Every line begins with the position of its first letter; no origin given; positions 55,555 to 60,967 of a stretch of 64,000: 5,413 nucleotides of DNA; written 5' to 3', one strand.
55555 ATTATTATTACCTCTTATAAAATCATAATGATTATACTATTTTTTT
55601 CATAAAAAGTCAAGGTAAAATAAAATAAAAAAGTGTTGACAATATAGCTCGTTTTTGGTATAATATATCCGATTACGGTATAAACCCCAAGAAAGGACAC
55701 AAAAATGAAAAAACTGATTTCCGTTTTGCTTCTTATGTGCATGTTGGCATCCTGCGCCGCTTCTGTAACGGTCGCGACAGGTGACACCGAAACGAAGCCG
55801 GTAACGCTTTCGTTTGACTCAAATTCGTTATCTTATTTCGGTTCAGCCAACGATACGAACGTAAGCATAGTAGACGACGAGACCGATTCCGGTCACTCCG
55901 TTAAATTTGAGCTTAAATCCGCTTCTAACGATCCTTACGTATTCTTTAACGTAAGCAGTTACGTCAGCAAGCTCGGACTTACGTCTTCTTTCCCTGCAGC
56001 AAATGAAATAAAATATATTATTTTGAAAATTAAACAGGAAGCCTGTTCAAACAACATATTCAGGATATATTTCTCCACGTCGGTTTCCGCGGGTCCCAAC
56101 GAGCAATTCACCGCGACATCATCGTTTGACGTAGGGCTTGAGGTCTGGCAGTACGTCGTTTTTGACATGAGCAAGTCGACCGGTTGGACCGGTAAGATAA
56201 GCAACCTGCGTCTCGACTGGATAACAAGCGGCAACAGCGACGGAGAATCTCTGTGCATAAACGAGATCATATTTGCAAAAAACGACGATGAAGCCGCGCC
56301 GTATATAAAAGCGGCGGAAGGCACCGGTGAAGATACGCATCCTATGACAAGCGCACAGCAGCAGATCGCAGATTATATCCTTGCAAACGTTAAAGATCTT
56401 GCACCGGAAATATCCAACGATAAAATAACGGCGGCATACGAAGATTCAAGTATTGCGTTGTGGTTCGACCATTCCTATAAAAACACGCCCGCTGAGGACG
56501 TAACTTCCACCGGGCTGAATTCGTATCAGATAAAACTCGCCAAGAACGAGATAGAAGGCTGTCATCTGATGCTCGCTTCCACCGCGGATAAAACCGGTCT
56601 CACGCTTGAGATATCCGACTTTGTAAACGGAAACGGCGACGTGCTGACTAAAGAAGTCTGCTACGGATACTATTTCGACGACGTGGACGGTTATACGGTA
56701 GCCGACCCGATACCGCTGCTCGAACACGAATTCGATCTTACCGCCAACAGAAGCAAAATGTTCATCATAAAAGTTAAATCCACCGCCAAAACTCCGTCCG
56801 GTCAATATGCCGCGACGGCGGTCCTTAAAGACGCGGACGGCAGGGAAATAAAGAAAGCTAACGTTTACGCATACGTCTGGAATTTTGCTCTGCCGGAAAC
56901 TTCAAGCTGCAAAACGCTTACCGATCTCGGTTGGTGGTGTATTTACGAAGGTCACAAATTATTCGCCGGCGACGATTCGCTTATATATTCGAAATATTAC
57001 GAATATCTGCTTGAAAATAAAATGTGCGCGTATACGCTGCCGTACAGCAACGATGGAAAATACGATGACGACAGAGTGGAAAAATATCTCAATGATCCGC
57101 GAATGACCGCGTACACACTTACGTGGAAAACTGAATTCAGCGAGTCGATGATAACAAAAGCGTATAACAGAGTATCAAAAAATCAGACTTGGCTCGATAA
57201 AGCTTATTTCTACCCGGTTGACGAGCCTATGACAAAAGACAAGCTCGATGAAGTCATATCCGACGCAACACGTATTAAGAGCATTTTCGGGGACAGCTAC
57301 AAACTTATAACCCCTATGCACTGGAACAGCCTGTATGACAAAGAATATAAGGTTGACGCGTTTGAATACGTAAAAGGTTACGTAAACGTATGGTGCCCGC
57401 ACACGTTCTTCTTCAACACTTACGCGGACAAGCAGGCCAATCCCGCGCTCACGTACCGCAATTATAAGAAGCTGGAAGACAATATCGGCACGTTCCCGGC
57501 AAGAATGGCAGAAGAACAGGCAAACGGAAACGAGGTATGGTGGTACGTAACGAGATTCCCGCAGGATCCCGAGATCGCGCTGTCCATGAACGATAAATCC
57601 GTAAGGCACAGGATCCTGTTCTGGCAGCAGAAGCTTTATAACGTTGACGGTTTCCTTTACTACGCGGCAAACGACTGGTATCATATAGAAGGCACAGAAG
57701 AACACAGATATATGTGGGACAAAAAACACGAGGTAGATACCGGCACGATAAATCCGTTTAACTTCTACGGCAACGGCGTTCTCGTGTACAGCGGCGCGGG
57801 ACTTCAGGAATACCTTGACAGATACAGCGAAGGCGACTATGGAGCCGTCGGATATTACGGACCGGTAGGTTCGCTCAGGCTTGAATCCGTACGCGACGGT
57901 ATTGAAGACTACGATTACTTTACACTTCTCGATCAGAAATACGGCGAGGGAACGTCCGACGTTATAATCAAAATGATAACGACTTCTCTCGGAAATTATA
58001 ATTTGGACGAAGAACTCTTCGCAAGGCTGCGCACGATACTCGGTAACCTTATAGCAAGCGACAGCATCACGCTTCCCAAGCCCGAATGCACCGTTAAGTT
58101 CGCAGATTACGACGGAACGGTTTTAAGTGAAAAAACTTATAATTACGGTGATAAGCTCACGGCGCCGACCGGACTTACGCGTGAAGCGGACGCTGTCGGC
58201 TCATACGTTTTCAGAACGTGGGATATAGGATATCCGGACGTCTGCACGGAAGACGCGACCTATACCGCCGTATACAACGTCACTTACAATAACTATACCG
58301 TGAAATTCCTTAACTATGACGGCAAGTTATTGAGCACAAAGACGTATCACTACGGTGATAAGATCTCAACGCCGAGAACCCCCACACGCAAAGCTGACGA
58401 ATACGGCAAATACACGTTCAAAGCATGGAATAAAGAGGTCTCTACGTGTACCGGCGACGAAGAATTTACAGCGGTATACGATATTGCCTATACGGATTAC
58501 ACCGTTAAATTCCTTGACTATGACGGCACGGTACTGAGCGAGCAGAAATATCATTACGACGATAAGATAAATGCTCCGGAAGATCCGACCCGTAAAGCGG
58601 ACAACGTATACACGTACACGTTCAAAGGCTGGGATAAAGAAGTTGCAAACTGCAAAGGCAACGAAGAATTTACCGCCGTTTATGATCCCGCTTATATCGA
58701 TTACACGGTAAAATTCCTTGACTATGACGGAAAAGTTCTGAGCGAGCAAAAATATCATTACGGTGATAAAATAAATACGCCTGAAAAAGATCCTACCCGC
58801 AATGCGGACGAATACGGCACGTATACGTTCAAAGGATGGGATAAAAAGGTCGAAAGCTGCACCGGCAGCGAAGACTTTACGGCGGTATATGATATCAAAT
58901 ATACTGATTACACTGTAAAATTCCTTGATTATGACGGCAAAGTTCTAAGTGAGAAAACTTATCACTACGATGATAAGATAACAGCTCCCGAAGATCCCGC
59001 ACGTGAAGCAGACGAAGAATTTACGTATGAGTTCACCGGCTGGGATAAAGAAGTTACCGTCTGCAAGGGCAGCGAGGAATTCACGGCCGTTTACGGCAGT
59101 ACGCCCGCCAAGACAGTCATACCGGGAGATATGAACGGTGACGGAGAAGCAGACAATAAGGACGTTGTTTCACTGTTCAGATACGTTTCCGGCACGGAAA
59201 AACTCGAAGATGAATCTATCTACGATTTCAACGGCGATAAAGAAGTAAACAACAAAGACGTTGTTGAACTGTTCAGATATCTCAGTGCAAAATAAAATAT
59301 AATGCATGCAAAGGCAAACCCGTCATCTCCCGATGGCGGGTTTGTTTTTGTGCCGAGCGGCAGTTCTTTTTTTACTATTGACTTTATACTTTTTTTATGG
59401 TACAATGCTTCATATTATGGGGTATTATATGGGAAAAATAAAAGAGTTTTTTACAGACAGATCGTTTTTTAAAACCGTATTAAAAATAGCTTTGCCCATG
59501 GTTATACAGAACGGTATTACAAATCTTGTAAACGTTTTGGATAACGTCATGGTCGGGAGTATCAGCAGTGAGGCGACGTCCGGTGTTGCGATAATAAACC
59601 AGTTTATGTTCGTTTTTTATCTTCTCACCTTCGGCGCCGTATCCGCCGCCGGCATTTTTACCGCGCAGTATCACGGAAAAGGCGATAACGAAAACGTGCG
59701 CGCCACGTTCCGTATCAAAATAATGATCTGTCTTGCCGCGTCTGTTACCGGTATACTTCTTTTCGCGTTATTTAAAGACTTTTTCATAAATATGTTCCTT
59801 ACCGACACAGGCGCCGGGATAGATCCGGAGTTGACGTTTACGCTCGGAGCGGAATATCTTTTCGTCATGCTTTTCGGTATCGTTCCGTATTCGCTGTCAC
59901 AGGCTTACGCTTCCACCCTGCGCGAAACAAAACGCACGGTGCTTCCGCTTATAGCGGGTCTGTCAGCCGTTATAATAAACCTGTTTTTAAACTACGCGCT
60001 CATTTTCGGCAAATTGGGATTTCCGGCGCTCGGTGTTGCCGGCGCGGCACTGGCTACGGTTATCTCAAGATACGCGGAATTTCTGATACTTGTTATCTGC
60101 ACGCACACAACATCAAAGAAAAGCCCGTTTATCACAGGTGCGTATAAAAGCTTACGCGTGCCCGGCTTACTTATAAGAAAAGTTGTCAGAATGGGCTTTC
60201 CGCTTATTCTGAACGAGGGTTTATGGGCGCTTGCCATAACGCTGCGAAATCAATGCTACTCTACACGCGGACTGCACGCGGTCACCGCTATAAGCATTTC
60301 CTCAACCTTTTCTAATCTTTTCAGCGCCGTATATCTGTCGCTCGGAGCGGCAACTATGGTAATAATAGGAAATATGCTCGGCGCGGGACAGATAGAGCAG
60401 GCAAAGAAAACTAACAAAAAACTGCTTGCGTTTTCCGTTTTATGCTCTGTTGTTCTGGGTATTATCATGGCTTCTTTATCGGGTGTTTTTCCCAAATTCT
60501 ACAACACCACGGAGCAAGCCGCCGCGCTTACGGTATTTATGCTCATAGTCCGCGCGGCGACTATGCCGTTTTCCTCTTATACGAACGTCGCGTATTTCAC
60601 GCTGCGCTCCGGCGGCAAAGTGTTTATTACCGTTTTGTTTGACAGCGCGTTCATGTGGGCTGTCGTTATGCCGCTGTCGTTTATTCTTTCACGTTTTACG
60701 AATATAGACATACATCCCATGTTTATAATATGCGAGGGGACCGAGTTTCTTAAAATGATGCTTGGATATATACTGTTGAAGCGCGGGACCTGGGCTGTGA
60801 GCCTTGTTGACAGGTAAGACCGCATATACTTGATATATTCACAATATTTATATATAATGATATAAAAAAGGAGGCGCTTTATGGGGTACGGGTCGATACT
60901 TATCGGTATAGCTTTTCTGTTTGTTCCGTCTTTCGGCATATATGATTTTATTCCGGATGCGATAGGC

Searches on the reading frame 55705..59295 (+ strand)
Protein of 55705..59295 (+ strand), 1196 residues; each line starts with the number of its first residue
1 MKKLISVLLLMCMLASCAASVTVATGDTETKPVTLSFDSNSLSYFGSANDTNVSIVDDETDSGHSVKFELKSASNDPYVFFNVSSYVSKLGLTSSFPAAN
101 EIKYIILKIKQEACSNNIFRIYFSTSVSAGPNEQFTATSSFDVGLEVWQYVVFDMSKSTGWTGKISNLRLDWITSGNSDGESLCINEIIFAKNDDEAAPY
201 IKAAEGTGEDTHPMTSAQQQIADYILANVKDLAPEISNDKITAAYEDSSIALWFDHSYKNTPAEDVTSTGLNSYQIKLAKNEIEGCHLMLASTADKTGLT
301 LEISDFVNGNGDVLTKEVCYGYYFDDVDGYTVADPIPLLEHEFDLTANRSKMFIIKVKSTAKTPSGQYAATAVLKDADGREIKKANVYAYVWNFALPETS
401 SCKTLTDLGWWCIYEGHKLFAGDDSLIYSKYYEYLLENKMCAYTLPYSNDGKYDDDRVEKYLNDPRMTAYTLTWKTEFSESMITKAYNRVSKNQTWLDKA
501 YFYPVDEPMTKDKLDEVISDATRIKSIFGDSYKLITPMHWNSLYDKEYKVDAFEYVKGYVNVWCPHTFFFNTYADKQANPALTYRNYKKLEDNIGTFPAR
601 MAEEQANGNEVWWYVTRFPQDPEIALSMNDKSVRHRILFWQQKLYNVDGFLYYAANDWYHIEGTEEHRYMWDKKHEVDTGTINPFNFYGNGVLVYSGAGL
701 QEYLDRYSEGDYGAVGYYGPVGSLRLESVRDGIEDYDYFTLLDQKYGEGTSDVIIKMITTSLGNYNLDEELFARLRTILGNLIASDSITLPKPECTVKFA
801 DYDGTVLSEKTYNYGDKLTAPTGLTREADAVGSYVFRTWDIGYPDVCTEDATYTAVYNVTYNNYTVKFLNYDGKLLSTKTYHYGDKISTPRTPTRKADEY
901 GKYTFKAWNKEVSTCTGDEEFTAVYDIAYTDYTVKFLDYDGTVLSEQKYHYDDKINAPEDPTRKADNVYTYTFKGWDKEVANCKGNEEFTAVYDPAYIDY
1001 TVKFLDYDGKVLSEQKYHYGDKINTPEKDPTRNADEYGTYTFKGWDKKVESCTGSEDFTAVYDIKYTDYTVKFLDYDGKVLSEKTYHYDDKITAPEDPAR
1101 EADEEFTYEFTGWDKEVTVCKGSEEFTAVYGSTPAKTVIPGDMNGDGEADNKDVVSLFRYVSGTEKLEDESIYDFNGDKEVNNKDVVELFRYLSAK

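Call 57: search_protein_families(library=pfam, proteins=[window:55705-59295:+], max_evalue=0.0001)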
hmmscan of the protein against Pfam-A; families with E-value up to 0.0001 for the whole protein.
window:55705-59295:+ (1196 aa): 3 families
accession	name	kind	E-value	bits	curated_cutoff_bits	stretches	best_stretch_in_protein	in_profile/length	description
PF09479.16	Flg_new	-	3.2e-20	72.4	27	1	932-979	1-41/65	Listeria-Bacteroides repeat domain (List_Bact_rpt)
PF18655.7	SHIRT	-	3.6e-07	31.2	22.4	0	1014-1051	30-67/82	SHIRT domain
PF00404.24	Dockerin_1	-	1.2e-06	29.1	22.9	1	1140-1193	1-56/57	Dockerin type I domain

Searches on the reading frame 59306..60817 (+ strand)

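Call 57: search_protein_families(library=pfam, proteins=[window:59306-60817:+], max_evalue=0.0001)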
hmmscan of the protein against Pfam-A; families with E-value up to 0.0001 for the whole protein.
window:59306-60817:+ (503 aa): 1 family
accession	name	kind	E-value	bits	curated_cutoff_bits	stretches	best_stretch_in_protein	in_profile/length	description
PF01554.23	MatE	-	4.4e-34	118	24.9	2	64-230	1-160/161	MatE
